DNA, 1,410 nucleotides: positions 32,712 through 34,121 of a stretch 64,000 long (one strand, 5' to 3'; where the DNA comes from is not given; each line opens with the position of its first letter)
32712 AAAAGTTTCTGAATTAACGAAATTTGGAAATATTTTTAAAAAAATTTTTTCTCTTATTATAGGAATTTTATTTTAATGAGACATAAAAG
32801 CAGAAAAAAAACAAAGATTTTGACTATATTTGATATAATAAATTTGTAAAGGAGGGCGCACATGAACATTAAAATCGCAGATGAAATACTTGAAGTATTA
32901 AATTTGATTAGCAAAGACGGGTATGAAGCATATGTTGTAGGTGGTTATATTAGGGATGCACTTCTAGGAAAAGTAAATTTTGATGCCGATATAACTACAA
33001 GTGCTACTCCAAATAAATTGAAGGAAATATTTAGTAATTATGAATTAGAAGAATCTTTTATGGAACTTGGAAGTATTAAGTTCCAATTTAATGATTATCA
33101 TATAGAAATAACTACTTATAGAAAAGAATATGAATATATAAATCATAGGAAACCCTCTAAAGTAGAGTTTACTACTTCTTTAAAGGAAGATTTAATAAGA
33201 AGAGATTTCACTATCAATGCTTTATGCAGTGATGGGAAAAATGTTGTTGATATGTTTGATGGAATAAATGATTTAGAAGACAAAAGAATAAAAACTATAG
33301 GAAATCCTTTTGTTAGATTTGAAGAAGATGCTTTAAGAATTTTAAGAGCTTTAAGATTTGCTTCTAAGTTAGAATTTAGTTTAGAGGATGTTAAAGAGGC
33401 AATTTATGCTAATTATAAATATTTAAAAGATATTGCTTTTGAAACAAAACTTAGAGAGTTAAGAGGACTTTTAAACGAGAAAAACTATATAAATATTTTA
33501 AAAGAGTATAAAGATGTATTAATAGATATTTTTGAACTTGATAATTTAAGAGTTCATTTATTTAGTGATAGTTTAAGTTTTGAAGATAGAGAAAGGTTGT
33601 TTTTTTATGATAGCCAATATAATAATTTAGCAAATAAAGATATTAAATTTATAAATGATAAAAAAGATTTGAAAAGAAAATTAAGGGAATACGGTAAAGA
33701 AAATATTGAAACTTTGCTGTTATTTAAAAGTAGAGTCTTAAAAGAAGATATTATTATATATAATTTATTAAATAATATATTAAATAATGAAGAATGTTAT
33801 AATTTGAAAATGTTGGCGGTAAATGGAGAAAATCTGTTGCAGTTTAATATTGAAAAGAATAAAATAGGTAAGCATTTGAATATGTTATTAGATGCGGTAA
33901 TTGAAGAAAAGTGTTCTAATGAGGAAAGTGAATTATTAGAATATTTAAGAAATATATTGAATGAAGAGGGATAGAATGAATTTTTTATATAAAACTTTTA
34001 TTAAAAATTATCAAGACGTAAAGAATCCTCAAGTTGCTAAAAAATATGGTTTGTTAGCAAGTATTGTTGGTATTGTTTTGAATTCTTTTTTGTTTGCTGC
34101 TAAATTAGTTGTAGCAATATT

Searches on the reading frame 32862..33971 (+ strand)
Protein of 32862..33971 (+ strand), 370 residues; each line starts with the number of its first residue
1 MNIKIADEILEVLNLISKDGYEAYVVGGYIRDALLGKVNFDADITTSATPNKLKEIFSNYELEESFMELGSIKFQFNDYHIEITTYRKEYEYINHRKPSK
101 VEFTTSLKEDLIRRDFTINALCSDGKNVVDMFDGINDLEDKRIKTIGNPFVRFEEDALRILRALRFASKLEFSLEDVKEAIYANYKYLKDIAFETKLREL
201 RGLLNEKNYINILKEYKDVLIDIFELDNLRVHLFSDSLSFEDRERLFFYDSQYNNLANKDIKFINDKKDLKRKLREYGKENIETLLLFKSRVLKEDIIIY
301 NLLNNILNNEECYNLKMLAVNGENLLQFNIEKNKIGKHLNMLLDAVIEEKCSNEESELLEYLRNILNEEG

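Call 59: search_protein_families(library=pfam, proteins=[window:32862-33971:+], max_evalue=0.00001)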
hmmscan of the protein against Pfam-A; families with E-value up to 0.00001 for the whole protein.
window:32862-33971:+ (370 aa): 1 family
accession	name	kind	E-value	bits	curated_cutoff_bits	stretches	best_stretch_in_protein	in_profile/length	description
PF01743.26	PolyA_pol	-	4.9e-35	121.1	23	1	23-143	1-125/126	Poly A polymerase head domain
